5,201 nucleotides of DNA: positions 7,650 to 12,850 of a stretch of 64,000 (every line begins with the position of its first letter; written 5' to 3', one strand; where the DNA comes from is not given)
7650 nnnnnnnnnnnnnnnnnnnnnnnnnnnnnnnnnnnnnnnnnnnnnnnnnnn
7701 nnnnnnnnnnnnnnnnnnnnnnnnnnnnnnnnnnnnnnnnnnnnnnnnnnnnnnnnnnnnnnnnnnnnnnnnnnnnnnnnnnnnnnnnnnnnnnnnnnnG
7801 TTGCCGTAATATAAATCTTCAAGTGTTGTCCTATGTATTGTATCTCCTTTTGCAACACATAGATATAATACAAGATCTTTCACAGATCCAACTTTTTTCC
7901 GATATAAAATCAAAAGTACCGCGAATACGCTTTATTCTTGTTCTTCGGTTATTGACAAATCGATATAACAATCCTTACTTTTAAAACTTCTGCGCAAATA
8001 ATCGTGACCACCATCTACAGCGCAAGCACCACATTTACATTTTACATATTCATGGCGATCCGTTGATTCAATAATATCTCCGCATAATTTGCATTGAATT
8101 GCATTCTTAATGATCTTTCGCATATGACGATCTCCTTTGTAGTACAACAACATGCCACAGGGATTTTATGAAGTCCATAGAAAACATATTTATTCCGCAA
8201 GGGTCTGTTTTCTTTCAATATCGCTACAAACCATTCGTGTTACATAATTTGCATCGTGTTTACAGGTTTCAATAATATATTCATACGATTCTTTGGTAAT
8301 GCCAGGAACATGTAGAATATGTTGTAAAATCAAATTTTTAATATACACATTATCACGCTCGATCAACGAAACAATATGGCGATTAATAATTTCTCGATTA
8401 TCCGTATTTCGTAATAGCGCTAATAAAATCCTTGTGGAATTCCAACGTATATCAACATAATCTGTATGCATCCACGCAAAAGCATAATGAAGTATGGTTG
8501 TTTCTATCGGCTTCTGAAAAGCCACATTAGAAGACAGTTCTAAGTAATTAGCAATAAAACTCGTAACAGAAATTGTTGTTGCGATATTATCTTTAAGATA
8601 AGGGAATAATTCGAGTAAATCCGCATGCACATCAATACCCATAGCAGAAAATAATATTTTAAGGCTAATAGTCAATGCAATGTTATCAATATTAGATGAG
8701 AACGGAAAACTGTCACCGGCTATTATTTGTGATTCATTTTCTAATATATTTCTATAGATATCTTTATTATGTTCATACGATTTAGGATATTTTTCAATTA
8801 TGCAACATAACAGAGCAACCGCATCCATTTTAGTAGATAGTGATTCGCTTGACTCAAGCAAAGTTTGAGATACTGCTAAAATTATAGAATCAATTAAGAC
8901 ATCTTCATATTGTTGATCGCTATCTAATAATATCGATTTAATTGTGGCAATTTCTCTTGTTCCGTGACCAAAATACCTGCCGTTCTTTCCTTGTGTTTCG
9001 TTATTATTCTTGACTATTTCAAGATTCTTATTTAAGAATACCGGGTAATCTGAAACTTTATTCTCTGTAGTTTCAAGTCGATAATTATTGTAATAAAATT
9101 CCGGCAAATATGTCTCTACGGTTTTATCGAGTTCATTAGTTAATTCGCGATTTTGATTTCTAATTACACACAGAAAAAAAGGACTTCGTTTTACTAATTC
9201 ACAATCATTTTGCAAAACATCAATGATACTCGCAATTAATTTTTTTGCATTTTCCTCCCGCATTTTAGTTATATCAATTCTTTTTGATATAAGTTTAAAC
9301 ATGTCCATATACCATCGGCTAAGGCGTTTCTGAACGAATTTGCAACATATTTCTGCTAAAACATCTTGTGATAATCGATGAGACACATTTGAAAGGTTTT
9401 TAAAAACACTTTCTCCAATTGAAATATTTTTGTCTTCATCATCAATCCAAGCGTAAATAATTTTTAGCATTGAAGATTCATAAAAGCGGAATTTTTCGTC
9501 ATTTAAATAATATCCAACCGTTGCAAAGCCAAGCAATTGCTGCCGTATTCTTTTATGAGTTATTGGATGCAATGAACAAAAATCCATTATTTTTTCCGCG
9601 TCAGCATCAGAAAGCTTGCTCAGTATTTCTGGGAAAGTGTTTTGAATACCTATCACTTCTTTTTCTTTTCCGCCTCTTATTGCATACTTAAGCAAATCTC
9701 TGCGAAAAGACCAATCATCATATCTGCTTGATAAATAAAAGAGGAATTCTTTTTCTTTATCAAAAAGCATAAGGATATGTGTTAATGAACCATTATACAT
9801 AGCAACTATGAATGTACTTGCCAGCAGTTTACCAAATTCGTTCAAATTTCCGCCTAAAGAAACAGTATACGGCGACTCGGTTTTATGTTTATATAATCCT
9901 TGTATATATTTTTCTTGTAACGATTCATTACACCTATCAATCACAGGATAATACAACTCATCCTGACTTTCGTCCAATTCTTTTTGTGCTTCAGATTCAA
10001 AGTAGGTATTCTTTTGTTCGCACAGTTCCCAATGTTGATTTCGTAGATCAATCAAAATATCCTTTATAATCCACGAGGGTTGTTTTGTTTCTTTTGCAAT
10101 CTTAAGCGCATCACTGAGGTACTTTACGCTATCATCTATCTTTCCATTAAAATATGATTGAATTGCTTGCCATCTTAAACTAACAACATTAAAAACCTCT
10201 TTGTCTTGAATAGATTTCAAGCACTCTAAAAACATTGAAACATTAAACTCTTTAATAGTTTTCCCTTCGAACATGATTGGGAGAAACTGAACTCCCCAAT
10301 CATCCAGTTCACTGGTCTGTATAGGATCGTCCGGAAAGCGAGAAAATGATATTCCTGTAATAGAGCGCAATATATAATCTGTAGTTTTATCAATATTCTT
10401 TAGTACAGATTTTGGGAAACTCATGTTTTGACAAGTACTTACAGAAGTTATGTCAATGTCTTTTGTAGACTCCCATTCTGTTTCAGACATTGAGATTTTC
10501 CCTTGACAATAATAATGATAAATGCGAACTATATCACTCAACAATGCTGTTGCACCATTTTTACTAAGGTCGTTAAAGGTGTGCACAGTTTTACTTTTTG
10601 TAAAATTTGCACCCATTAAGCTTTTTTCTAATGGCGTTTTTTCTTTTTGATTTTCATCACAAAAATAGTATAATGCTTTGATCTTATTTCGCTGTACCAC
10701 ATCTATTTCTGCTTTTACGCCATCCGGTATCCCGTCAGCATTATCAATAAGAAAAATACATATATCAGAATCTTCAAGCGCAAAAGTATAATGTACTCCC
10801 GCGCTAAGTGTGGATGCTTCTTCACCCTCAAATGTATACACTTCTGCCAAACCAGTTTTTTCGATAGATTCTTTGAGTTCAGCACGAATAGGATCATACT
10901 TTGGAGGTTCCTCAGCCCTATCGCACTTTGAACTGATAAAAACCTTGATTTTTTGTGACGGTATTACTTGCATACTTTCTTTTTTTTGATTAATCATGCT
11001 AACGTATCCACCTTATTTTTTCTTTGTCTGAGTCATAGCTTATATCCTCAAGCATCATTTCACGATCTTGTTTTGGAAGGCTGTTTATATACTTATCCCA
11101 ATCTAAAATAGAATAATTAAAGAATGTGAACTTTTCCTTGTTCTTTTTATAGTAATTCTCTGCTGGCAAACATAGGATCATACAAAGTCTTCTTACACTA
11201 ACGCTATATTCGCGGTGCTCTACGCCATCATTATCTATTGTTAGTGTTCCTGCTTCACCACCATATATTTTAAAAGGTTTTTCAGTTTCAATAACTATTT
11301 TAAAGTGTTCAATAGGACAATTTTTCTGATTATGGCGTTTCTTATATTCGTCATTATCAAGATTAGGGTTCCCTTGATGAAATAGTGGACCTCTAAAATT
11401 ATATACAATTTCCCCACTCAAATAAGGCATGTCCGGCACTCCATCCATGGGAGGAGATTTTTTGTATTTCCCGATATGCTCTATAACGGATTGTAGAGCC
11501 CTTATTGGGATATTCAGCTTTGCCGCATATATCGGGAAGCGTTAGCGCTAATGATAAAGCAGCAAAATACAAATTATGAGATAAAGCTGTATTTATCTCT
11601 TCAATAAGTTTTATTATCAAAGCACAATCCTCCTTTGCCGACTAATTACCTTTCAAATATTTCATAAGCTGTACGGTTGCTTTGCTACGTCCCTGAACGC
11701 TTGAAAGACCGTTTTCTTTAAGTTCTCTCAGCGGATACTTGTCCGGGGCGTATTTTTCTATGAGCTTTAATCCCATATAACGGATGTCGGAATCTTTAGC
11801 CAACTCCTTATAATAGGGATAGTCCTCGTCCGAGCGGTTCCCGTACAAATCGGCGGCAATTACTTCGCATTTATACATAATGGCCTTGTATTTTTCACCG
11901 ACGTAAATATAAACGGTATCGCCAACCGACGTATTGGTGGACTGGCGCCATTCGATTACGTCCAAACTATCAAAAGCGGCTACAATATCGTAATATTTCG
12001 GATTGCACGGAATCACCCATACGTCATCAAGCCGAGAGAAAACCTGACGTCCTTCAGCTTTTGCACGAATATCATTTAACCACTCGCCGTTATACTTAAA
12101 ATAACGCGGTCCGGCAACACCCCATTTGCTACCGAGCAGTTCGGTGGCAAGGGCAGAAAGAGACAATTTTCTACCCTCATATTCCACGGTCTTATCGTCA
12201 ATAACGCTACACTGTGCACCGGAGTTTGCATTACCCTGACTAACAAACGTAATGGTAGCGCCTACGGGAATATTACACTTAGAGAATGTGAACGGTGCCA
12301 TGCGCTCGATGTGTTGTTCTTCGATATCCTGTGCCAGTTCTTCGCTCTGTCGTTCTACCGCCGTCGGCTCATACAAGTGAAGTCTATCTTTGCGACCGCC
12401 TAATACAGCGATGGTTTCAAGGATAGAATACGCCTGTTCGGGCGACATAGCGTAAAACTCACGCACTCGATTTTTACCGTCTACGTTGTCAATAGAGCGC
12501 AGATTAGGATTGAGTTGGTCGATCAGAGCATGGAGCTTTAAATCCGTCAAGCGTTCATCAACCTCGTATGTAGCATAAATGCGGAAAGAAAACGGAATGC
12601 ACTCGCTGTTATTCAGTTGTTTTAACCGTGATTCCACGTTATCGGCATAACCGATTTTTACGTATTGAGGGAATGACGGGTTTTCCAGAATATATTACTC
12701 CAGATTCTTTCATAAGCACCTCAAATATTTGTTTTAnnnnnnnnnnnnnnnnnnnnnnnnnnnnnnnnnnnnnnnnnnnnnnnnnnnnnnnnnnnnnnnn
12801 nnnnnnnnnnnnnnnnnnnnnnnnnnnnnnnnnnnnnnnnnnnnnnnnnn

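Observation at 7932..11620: Candidate undescribed defence module: HEPN-like (Rx4H) gene + 935-aa DUF4062/TIR-like helical-repeat giant + Zn-ribbon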

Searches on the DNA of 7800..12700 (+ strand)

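Call 8: search_dna_similar(query=window:7800-12700:+, collection=ecoli_genomes, mode=near, max_rows=15)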
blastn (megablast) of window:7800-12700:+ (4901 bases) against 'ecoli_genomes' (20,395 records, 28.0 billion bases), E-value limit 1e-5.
No match.

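Call 9: search_dna_similar(query=window:7800-12700:+, collection=plasmids, mode=near, max_rows=15)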
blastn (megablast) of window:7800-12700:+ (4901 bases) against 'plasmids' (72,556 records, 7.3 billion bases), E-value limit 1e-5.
No match.
